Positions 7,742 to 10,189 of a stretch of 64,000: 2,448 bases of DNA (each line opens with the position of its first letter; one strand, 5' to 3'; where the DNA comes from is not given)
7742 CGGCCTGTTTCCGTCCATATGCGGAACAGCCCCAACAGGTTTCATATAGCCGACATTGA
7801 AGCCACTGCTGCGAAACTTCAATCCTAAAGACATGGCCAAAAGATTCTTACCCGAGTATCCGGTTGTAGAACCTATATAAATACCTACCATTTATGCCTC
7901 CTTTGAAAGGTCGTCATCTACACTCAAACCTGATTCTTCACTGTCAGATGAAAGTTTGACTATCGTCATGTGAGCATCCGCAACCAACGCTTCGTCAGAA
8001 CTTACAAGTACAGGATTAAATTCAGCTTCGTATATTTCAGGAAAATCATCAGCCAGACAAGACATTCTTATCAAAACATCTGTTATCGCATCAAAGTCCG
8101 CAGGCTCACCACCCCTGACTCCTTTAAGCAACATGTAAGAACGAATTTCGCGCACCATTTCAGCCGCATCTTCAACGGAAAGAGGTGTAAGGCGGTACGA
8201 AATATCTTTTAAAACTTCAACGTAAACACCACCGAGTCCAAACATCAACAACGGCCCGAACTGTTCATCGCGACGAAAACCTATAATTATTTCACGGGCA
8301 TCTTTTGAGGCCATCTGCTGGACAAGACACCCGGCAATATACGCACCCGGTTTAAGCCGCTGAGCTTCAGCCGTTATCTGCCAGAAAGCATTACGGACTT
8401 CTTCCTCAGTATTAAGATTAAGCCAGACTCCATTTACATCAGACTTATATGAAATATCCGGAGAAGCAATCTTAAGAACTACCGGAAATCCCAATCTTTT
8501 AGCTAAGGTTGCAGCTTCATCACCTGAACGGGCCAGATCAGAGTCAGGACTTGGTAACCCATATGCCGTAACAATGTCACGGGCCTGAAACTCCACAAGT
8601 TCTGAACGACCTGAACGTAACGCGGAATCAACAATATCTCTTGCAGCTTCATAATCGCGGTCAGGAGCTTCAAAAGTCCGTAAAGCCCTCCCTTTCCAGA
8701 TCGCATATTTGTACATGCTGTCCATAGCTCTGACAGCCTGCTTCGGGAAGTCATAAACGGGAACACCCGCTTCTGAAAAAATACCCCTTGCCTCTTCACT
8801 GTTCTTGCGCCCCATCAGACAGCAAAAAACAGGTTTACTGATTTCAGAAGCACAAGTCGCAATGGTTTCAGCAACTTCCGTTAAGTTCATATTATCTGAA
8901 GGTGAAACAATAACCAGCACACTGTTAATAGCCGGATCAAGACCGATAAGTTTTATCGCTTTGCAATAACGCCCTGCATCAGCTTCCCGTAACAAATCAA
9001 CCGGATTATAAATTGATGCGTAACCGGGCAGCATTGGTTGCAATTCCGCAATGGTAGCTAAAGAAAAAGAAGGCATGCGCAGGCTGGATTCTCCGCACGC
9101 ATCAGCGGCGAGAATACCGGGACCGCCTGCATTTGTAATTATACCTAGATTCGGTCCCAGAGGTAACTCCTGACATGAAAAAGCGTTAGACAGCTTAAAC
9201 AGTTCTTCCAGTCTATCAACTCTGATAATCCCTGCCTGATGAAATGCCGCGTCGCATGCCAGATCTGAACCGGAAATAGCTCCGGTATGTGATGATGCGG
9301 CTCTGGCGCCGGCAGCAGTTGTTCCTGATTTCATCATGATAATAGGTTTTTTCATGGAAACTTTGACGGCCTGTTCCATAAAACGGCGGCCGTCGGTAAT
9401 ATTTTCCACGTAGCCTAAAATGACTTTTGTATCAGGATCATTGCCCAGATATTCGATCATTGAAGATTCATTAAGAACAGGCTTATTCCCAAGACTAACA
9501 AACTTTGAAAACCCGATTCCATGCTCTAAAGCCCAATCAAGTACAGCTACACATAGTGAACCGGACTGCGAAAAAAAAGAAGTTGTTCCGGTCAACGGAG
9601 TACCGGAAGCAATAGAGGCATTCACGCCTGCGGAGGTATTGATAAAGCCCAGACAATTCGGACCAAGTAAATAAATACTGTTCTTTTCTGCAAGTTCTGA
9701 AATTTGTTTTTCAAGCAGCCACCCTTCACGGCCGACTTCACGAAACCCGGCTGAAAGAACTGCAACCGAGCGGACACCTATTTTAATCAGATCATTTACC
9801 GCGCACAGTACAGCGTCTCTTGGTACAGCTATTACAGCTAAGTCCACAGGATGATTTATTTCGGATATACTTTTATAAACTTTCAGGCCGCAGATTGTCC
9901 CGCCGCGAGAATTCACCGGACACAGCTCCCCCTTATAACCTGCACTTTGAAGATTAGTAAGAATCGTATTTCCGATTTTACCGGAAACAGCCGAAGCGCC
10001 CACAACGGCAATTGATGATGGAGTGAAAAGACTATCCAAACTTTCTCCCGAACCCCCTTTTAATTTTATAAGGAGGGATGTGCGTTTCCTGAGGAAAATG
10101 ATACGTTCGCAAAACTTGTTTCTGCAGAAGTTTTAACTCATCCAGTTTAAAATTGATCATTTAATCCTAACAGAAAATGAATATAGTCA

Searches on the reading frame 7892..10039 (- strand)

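Call 7: search_protein_families(library=pfam, proteins=[window:7892-10039:-], max_evalue=0.01)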
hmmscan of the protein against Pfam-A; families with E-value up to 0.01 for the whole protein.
window:7892-10039:- (715 aa): 7 families
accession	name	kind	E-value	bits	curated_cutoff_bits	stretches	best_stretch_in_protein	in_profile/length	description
PF13549.11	ATP-grasp_5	-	3.2e-82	275.6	27.6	1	473-693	2-221/221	ATP-grasp domain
PF13607.11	Succ_CoA_lig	-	1.9e-52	177.1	27.4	1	151-286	2-137/138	Succinyl-CoA ligase like flavodoxin domain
PF13380.12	CoA_binding_2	-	1.2e-21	77.7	22.8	1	9-134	2-115/116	CoA binding domain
PF02629.25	CoA_binding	-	4.1e-11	43.9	22.3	1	7-98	3-97/97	CoA binding domain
PF19045.5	Ligase_CoA_2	-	3.1e-10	40.7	23.7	1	300-446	3-155/162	Ligase-CoA domain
PF00549.24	Ligase_CoA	-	3.9e-05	24.2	24.5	0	157-259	2-111/128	CoA-ligase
PF08442.15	ATP-grasp_2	-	9.9e-05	22.5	29.5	1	481-523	2-45/202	ATP-grasp domain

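Call 8: search_protein_families(library=ncbifam, proteins=[window:7892-10039:-], max_evalue=0.01)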
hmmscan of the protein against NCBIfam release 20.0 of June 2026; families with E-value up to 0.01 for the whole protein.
window:7892-10039:- (715 aa): 12 families
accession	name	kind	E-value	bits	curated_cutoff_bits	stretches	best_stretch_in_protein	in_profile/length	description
NF045493.1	HydDutCoALig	equivalog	1.8e-186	621.8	1300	1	3-680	5-683/698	4-hydroxybutyrate--CoA ligase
TIGR02717.1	AcCoA-syn-alpha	equivalog_domain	1.4e-158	528.2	567.15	1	2-445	2-446/447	acetate--CoA ligase alpha subunit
NF045494.1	AcCoALig_Archglob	equivalog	7.6e-151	503.7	1200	2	2-446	219-663/665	acetate--CoA ligase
NF045492.1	HydPropCoALig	equivalog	2.8e-142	475.5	1300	2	1-446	248-697/700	3-hydroxypropionate--CoA ligase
NF004230.0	PRK05678.1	equivalog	4.7e-15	55.6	336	1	45-273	44-273/291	succinate--CoA ligase subunit alpha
TIGR01019.1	sucCoAalpha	subfamily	1e-13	51.3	353.2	1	45-278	42-276/286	succinate--CoA ligase subunit alpha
NF001913.0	PRK00696.1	equivalog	2.6e-09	36.6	370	1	480-693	2-218/388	ADP-forming succinate--CoA ligase subunit beta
NF010623.0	PRK14016.1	subfamily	4.4e-06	25.1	877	1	486-560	218-287/871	cyanophycin synthetase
TIGR01016.1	sucCoAbeta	subfamily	5.9e-06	25.5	375.55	1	481-693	3-218/386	succinate-CoA ligase subunit beta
NF010647.0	PRK14046.1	equivalog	9.2e-05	21.7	604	0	481-628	3-155/392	malate--CoA ligase subunit beta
TIGR02068.2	cya_phycin_syn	equivalog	9.3e-05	20.6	850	1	486-562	217-288/862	cyanophycin synthetase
TIGR02144.1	LysX_arch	equivalog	0.0013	17.9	275.6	1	491-523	96-128/281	lysine biosynthesis protein LysX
